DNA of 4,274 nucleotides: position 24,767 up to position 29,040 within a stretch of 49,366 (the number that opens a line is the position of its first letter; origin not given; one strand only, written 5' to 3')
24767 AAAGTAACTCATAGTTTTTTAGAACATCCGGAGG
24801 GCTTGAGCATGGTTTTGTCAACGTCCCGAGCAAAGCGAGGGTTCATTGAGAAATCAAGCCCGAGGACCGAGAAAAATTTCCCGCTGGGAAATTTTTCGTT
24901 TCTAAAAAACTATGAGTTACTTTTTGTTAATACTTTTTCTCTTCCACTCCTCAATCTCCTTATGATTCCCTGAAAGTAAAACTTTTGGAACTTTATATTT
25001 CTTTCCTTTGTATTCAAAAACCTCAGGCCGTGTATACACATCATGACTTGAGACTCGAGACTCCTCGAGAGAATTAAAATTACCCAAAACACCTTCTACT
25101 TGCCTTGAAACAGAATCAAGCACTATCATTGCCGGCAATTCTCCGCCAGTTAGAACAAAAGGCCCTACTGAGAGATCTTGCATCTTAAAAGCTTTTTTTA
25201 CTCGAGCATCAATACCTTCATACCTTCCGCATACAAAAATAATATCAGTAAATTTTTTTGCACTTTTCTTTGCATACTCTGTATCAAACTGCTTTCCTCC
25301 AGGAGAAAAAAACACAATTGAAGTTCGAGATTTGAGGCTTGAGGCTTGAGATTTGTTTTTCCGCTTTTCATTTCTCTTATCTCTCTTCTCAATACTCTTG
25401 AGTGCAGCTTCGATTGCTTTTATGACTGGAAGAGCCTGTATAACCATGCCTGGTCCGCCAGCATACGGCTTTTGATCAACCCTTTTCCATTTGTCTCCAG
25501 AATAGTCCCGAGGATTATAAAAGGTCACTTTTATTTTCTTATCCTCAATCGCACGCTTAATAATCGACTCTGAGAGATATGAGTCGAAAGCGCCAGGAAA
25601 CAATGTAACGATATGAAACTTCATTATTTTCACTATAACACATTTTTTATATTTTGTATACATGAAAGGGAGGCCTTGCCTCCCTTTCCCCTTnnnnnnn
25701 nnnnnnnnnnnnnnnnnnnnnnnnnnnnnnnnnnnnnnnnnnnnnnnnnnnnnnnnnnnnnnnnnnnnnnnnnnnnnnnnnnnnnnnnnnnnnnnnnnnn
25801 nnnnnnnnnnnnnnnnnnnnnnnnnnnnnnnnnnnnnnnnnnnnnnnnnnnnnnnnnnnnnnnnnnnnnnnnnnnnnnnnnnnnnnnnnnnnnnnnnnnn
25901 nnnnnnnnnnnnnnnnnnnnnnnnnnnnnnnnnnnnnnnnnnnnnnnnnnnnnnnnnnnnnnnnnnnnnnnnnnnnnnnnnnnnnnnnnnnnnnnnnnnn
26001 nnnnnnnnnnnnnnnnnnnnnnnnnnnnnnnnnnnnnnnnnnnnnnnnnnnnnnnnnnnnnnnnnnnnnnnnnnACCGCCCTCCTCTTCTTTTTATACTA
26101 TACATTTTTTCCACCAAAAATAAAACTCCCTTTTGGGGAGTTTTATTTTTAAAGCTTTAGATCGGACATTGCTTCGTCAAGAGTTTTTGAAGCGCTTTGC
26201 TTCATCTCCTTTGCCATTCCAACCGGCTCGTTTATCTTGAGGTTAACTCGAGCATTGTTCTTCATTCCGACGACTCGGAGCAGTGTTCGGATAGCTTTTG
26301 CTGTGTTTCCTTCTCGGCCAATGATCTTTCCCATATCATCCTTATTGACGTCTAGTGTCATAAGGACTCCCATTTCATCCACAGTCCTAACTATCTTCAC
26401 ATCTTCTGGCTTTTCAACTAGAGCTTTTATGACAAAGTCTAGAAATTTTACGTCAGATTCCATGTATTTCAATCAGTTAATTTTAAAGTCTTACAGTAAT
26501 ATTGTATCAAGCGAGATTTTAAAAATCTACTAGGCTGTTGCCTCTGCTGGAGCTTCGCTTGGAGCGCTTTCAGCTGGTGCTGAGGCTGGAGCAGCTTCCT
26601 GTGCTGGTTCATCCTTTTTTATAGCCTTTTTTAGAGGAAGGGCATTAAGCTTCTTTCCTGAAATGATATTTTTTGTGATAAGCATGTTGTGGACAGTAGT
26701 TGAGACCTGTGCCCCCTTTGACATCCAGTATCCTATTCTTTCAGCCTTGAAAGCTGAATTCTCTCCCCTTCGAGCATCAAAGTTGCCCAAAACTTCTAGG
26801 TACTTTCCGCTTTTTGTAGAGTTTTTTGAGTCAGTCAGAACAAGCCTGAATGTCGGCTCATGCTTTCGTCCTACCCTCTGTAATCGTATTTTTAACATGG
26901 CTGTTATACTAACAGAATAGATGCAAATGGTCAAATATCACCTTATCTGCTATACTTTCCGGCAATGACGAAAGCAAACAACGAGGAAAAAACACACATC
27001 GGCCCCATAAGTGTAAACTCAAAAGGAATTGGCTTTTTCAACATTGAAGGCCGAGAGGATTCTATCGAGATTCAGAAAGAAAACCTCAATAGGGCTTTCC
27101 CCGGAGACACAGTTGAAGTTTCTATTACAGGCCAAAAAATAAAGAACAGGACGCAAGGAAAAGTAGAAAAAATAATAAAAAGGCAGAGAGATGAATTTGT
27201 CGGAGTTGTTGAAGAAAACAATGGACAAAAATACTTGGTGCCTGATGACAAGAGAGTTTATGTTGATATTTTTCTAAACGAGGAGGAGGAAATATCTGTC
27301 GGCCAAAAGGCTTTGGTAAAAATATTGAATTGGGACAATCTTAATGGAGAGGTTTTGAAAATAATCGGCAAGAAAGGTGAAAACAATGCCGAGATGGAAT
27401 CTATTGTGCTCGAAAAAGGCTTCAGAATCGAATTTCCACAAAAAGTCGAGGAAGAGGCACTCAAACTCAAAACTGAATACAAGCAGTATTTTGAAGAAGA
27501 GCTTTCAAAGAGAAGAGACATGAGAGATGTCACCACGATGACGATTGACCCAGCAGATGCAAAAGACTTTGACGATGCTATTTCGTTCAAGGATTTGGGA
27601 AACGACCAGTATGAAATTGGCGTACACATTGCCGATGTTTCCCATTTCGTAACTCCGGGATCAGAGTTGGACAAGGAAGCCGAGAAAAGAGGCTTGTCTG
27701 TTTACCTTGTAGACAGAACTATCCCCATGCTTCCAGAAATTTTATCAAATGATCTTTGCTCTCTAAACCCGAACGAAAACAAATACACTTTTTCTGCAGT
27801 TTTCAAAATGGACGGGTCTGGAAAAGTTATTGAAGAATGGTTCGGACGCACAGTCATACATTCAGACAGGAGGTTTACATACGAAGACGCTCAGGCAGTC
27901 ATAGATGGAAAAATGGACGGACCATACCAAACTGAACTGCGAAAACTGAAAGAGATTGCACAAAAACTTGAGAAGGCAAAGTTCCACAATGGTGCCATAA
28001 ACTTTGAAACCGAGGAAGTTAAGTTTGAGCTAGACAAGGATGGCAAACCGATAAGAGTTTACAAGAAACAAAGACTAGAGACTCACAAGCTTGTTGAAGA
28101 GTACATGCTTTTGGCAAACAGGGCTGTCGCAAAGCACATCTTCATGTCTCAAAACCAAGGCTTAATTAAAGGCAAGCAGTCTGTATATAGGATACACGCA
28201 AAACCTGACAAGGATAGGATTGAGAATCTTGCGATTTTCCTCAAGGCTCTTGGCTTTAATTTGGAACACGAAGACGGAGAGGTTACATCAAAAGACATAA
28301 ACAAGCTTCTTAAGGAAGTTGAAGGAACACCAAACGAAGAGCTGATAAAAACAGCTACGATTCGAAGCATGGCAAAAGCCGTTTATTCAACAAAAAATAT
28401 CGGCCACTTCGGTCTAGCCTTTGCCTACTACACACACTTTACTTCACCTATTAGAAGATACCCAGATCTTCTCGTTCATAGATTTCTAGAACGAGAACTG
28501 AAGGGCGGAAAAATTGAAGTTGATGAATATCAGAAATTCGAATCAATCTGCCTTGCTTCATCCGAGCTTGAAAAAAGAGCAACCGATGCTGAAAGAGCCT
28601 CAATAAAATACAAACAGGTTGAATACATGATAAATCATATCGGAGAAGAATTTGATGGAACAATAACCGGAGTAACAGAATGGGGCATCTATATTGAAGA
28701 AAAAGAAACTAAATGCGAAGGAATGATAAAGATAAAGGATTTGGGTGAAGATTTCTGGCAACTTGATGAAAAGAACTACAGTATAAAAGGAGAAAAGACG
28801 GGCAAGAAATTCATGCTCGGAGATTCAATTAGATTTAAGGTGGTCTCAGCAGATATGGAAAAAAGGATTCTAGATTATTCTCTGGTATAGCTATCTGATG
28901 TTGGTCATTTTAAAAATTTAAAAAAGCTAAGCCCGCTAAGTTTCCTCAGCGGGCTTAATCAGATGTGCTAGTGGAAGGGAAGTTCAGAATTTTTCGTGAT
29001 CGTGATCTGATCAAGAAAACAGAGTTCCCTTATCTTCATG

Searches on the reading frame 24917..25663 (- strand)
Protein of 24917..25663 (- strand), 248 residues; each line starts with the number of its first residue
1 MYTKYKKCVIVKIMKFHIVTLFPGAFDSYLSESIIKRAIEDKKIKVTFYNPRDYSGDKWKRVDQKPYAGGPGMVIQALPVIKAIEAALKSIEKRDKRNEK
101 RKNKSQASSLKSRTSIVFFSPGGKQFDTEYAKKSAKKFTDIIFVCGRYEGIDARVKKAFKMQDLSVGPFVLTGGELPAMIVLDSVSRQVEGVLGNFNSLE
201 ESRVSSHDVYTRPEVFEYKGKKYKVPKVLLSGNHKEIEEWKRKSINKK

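Call 97: search_protein_families(library=pfam, proteins=[window:24917-25663:-], max_evalue=0.00001)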
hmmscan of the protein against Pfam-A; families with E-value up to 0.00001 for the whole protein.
window:24917-25663:- (248 aa): 1 family
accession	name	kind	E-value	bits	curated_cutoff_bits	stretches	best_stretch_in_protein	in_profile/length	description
PF01746.26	tRNA_m1G_MT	-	1.6e-36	126.3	27.3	1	36-244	2-185/195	tRNA (Guanine-1)-methyltransferase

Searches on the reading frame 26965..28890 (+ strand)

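Call 97: search_protein_families(library=pfam, proteins=[window:26965-28890:+], max_evalue=0.00001)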
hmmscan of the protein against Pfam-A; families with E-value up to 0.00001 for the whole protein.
window:26965-28890:+ (641 aa): 4 families
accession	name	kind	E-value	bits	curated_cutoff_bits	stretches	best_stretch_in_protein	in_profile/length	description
PF00773.25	RNB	-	9e-114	380.6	29.3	1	183-512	1-324/326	RNB domain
PF17876.7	CSD2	-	2.8e-19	69.4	26.2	1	90-158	1-74/74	Cold shock domain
PF08206.17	OB_RNB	-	3.4e-09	36.7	24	1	13-70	1-58/58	Ribonuclease B OB domain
PF00575.29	S1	-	8.2e-08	33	22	0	559-635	4-68/74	S1 RNA binding domain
